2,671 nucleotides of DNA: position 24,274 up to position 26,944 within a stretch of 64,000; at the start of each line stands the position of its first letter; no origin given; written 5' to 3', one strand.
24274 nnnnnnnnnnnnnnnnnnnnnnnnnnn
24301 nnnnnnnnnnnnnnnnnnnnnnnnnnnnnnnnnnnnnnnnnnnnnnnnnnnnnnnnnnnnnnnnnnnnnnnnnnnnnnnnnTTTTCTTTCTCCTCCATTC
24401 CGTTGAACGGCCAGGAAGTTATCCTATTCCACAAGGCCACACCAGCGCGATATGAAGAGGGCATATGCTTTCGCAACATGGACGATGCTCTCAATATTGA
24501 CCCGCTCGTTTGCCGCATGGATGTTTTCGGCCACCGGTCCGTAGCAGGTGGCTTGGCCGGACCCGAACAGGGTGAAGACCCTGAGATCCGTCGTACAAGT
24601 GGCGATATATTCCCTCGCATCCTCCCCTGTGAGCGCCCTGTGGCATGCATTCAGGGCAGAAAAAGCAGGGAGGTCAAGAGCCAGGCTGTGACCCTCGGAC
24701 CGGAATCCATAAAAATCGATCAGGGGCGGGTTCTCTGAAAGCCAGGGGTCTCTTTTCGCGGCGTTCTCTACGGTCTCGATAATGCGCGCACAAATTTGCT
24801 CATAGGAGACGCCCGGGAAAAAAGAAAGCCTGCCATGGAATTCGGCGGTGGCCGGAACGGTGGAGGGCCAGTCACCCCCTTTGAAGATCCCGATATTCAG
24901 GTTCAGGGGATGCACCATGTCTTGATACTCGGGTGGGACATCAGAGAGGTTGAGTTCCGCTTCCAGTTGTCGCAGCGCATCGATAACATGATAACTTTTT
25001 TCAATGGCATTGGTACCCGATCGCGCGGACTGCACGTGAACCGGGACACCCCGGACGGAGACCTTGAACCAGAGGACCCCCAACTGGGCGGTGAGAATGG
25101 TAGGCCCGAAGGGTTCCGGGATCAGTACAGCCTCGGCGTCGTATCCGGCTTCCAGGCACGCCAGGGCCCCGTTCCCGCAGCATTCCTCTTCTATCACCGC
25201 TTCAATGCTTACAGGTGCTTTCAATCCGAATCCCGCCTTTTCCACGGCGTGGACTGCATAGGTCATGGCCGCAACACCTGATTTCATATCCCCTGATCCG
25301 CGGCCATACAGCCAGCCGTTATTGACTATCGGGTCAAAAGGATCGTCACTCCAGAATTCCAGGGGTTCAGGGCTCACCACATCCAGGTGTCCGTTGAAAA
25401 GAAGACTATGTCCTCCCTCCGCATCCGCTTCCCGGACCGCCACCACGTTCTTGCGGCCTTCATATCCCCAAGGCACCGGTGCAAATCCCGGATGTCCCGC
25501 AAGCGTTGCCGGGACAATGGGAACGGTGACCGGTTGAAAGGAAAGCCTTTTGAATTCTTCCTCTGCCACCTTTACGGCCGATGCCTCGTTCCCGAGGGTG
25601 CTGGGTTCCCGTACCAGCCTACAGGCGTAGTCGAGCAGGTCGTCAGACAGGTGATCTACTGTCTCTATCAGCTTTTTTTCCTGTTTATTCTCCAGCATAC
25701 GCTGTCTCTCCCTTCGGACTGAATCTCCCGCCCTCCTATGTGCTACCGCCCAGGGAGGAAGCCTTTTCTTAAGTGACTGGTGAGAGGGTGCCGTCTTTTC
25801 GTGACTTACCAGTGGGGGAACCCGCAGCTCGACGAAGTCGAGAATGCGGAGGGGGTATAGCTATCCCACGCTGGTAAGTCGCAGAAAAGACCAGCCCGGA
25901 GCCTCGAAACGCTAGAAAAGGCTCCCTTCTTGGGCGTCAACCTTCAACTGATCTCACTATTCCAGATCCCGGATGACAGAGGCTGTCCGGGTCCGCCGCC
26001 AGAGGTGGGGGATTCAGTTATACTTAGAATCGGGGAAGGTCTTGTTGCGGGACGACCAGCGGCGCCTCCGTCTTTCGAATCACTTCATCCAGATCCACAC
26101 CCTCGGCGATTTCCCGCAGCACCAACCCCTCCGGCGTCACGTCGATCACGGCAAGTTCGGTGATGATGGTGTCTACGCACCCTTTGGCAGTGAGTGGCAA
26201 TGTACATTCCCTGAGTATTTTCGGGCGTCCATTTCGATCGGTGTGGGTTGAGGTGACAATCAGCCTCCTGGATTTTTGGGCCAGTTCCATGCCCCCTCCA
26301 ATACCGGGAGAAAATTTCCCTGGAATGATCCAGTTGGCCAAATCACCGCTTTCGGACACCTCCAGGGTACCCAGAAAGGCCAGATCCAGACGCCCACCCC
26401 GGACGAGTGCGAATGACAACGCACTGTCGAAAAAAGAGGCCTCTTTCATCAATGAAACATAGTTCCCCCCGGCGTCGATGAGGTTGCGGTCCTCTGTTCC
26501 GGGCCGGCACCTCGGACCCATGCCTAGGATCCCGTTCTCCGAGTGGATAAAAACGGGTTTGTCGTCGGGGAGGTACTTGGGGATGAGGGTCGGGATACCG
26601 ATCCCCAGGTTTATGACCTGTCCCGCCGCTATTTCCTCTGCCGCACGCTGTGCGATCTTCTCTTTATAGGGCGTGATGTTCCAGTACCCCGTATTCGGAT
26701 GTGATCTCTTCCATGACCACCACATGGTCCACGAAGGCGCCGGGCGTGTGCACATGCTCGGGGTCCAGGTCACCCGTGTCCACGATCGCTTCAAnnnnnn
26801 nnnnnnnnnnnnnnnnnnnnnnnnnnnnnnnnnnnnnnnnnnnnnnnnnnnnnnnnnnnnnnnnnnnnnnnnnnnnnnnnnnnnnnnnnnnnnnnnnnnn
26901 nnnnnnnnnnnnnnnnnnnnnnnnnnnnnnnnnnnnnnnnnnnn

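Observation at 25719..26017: Second copy of the structured element sits inside the catabolic operon, antisense to the M20 peptidase 5' end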

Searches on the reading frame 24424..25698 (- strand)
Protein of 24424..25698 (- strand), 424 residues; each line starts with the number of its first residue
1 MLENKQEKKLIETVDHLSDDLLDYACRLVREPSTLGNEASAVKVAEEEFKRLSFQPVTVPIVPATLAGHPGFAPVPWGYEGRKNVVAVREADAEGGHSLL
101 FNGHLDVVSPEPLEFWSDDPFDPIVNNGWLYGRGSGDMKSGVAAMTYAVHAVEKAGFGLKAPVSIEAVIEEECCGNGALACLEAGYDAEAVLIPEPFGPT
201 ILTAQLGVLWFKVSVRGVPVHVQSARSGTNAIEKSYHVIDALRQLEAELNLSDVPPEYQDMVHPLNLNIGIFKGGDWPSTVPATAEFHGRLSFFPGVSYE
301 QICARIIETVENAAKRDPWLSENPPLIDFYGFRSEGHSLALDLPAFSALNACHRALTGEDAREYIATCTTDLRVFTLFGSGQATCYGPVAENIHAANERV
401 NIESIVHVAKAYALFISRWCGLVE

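Call 77: search_protein_families(library=pfam, proteins=[window:24424-25698:-], max_evalue=0.00001)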
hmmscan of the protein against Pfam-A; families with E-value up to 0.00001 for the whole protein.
window:24424-25698:- (424 aa): 2 families
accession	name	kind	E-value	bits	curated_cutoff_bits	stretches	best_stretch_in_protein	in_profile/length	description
PF01546.33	Peptidase_M20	-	1.8e-26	93.8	24.6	1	100-417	1-205/206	Peptidase family M20/M25/M40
PF07687.19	M20_dimer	-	1e-15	58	21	1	204-317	2-106/107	Peptidase dimerisation domain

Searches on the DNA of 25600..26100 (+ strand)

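Call 10: search_rna_families(source=window, start=25600, end=26100, threshold=evalue, max_evalue=10, show_alignments=3)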
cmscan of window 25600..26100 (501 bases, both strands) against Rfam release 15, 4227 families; matches with E-value up to 10: 2.
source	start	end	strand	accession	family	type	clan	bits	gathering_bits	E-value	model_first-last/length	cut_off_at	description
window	25808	25921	-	RF01956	NEAT1_2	Gene; lncRNA;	-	12.7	60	3.3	1-116/116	no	Nuclear enriched abundant transcript 1 conserved region 2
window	25641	25695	-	RF01306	sR52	Gene; snRNA; snoRNA; CD-box;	-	11.8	50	7.1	1-60/60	no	Small nucleolar RNA sR52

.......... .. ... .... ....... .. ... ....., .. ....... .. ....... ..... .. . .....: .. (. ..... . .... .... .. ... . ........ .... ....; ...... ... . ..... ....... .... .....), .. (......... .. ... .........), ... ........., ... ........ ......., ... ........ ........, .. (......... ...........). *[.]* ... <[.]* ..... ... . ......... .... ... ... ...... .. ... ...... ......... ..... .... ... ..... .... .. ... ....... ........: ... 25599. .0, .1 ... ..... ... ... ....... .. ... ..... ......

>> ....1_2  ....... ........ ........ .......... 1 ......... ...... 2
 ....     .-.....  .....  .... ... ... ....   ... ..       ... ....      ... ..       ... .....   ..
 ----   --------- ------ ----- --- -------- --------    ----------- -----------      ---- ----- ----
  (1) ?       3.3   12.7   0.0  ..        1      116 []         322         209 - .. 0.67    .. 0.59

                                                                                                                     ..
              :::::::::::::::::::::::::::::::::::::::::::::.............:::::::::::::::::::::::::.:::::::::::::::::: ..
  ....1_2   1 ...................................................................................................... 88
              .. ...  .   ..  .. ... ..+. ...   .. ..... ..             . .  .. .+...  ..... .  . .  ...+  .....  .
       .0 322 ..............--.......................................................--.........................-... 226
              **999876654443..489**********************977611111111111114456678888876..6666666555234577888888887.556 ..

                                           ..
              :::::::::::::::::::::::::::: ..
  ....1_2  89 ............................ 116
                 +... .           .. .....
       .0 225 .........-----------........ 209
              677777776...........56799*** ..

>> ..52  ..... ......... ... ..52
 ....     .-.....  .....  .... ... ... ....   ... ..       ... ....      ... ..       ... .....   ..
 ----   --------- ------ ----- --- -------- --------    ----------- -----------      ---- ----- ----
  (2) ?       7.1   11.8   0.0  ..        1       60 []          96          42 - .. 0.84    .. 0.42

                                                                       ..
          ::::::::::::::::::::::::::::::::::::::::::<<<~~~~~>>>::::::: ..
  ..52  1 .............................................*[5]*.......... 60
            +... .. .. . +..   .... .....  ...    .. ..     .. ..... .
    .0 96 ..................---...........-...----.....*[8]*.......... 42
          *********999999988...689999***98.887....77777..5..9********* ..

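Call 72: search_dna_similar(query=window:25750-25935:+, collection=plasmids, mode=distant, max_evalue=0.001, max_rows=10)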
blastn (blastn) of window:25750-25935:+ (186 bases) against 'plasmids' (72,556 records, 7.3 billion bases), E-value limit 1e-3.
No match.

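Call 73: search_dna_similar(query=window:25750-25935:+, collection=phages, mode=distant, max_evalue=0.001, max_rows=10)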
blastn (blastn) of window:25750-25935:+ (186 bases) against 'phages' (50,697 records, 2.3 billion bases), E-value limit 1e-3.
No match.

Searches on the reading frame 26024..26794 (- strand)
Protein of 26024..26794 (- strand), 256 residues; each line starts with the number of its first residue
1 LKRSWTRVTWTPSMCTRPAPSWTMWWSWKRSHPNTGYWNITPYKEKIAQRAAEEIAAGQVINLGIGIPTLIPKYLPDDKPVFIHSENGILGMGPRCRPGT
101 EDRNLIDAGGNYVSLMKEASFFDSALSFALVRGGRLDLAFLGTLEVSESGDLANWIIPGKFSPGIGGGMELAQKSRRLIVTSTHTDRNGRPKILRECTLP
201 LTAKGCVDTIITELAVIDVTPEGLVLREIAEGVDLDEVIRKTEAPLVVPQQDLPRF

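Call 77: search_protein_families(library=pfam, proteins=[window:26024-26794:-], max_evalue=0.00001)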
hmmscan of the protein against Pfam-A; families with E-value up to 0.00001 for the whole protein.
window:26024-26794:- (256 aa): 1 family
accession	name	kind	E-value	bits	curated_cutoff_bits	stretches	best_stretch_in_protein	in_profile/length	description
PF01144.29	CoA_trans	-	1.4e-38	132.9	23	1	45-240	2-216/217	Coenzyme A transferase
